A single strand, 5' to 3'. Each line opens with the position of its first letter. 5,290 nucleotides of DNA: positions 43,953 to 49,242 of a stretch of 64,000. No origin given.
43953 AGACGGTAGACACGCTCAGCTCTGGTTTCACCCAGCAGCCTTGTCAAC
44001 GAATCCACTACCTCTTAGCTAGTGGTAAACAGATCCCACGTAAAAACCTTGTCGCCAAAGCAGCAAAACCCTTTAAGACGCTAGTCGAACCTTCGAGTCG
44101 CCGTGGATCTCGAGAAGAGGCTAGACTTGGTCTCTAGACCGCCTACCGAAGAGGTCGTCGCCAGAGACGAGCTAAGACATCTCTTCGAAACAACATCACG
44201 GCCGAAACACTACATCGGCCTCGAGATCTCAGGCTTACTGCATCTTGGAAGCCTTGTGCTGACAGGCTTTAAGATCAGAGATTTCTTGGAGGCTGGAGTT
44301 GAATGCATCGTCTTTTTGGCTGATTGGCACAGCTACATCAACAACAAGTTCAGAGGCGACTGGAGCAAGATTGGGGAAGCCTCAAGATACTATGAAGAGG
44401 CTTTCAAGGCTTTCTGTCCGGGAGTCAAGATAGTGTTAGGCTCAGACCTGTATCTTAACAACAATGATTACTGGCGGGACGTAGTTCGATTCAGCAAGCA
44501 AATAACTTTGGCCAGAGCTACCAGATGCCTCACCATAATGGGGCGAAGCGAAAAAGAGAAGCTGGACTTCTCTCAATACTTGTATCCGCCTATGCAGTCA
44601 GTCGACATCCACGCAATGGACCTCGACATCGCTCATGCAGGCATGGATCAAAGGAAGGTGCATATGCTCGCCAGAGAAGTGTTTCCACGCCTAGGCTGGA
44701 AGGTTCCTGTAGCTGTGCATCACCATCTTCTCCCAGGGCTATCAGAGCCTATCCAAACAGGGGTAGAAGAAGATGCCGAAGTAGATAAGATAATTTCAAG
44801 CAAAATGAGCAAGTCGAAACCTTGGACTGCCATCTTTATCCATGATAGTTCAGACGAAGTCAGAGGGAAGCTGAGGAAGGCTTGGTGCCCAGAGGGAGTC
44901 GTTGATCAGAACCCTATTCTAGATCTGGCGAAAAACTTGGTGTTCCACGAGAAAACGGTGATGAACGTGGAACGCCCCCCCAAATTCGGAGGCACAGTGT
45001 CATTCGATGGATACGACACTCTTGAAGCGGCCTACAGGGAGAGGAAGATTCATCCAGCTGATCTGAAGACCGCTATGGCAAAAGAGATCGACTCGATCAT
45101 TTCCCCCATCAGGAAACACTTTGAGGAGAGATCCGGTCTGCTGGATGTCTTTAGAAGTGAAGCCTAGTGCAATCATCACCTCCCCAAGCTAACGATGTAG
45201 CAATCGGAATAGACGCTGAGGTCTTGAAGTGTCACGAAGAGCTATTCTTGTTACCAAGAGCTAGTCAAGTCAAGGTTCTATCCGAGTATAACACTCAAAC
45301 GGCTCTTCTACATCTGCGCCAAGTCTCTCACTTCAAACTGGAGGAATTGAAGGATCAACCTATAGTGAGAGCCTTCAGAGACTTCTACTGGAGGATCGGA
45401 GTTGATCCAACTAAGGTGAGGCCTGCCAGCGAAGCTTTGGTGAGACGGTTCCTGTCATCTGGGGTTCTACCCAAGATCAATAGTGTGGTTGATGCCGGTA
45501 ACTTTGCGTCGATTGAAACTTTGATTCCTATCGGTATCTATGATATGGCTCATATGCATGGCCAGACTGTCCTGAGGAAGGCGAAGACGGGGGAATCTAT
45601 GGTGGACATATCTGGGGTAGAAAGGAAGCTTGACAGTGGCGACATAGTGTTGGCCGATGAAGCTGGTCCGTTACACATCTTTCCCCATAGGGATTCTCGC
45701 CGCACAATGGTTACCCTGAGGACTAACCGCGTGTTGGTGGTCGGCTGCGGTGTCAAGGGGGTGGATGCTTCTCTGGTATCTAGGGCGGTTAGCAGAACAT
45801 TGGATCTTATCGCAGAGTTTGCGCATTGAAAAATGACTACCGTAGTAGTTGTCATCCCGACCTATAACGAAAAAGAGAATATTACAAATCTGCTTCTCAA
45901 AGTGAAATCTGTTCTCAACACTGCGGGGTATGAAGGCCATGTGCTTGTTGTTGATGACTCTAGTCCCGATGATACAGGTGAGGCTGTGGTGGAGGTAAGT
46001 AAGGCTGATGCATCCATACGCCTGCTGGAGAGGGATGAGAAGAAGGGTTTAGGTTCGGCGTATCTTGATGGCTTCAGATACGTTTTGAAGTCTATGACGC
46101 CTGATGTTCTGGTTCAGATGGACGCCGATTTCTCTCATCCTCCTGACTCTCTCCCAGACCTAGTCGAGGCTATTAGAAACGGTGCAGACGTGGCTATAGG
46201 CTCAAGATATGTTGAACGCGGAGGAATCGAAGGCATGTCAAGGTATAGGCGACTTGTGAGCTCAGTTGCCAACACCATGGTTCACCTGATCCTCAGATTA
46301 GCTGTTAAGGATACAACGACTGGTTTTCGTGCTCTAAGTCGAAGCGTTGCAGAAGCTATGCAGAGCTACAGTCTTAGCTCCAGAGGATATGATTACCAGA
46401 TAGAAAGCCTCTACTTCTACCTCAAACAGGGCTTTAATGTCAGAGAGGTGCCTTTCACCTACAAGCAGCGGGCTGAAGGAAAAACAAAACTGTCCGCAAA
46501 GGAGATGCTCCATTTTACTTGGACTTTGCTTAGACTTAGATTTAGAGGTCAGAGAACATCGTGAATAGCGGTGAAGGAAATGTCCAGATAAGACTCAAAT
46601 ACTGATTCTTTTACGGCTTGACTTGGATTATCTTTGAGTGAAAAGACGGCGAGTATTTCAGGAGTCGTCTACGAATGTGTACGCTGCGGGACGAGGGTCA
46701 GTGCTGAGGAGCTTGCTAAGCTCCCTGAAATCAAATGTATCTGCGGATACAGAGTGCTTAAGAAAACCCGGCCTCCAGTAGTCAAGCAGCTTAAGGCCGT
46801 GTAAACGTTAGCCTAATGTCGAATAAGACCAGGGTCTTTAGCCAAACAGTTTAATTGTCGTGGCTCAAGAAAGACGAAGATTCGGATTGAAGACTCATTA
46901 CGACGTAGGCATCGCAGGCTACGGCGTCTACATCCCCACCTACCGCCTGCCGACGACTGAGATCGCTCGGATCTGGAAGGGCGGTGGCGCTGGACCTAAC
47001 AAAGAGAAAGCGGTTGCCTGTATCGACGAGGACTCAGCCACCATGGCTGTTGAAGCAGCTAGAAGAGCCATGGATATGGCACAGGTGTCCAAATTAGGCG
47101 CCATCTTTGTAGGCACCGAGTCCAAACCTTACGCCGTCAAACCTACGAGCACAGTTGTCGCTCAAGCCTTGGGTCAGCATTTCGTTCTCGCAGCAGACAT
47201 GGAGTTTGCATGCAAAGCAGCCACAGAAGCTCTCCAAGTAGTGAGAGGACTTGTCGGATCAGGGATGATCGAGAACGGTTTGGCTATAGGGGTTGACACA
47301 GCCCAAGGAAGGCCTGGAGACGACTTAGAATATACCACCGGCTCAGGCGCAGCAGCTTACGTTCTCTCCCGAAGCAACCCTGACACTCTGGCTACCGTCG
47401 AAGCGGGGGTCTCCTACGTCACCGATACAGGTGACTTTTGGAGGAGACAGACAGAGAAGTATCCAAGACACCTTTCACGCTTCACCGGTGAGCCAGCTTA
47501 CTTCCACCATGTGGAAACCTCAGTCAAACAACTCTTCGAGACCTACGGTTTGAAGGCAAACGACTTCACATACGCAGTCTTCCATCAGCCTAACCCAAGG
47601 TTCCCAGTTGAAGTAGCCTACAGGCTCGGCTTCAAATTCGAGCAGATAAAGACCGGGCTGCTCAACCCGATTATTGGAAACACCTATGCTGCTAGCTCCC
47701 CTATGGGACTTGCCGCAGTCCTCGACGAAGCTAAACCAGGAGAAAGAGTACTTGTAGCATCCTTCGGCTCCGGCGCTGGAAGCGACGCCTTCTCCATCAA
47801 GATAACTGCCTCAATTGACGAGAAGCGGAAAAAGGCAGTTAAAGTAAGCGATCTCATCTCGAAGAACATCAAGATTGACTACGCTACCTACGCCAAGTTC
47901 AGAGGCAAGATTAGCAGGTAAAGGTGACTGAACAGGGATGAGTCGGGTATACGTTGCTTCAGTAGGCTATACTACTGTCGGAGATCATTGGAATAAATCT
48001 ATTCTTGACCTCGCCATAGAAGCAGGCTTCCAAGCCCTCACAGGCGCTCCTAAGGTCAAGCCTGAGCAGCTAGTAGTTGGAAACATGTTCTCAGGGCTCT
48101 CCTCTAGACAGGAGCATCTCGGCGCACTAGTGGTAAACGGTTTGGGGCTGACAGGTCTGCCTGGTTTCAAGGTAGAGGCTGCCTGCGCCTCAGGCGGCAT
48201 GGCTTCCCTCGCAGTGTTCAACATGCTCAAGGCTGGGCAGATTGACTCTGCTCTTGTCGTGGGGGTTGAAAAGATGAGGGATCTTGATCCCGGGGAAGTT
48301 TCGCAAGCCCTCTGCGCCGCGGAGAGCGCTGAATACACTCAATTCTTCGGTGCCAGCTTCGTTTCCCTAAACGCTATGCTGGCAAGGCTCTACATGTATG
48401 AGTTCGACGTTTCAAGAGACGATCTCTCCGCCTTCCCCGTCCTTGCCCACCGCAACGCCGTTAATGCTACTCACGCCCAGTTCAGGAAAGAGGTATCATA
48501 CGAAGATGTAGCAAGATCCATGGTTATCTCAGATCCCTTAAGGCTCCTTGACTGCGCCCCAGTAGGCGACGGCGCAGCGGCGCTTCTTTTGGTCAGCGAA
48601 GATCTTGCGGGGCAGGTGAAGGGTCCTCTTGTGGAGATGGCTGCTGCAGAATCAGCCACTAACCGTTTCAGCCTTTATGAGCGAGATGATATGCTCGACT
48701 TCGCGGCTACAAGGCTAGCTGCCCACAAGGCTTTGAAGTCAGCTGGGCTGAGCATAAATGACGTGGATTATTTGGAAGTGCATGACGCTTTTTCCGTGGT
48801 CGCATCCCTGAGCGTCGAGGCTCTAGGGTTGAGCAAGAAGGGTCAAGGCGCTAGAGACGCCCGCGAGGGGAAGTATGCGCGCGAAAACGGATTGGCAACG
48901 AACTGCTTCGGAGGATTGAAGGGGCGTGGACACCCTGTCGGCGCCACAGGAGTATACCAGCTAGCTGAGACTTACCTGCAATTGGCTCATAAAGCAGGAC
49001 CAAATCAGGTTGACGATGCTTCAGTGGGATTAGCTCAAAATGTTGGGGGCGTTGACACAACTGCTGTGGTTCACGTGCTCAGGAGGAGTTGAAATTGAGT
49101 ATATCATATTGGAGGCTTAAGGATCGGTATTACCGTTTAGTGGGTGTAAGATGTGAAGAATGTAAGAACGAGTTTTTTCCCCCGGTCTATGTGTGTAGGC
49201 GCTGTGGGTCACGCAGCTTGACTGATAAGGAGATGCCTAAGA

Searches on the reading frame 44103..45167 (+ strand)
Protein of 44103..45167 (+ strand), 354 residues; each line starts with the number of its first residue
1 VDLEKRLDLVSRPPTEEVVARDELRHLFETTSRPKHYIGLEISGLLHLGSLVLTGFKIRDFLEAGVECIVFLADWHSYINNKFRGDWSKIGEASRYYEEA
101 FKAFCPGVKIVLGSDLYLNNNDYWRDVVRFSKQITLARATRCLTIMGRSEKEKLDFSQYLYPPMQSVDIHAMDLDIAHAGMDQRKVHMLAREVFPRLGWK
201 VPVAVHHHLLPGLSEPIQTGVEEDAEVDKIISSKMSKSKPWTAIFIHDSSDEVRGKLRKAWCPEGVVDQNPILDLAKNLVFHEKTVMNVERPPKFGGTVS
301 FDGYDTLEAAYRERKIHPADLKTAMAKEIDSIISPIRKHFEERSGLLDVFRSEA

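Call 68: search_protein_families(library=pfam, proteins=[window:44103-45167:+], max_evalue=0.0001)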
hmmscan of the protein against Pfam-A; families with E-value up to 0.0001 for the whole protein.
window:44103-45167:+ (354 aa): 1 family
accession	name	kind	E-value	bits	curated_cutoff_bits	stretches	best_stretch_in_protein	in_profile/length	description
PF00579.31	tRNA-synt_1b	-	1.5e-34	120.1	21.1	1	32-332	4-290/292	tRNA synthetases class I (W and Y)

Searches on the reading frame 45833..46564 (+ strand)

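Call 69: search_protein_families(library=pfam, proteins=[window:45833-46564:+], max_evalue=0.0001)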
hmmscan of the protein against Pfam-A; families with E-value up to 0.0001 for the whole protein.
window:45833-46564:+ (243 aa): 1 family
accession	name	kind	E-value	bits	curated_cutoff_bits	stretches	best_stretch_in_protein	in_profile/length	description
PF00535.33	Glycos_transf_2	-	1.8e-28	100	23.3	1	6-174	2-165/168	Glycosyl transferase family 2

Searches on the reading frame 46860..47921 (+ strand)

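Call 68: search_protein_families(library=pfam, proteins=[window:46860-47921:+], max_evalue=0.0001)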
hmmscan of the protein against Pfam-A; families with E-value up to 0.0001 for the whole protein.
window:46860-47921:+ (353 aa): 3 families
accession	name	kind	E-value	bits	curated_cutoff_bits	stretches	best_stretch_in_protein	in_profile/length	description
PF08541.16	ACP_syn_III_C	-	2.9e-11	43.8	26.6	1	227-312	2-87/90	3-Oxoacyl-[acyl-carrier-protein (ACP)] synthase III C terminal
PF08540.16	HMG_CoA_synt_C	-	6.6e-06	26.4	25.1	0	268-335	150-222/280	Hydroxymethylglutaryl-coenzyme A synthase C terminal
PF08545.16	ACP_syn_III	-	2.1e-05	24.8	24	1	113-176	2-68/80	3-Oxoacyl-[acyl-carrier-protein (ACP)] synthase III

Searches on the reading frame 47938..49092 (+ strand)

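Call 68: search_protein_families(library=pfam, proteins=[window:47938-49092:+], max_evalue=0.0001)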
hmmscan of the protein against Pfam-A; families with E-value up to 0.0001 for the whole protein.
window:47938-49092:+ (384 aa): 4 families
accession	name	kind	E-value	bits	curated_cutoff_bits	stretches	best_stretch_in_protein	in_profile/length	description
PF22691.2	Thiolase_C_1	-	4.6e-36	124.1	28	1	241-383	4-144/144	Thiolase C-terminal domain-like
PF00108.29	Thiolase_N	-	1.3e-20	74.4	26.4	1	12-222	9-260/260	Thiolase, N-terminal domain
PF02803.24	Thiolase_C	-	2.9e-12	46.7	27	1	259-365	25-113/123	Thiolase, C-terminal domain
PF00109.32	ketoacyl-synt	-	4.7e-06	26.8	20.8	1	60-114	152-205/252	Beta-ketoacyl synthase, N-terminal domain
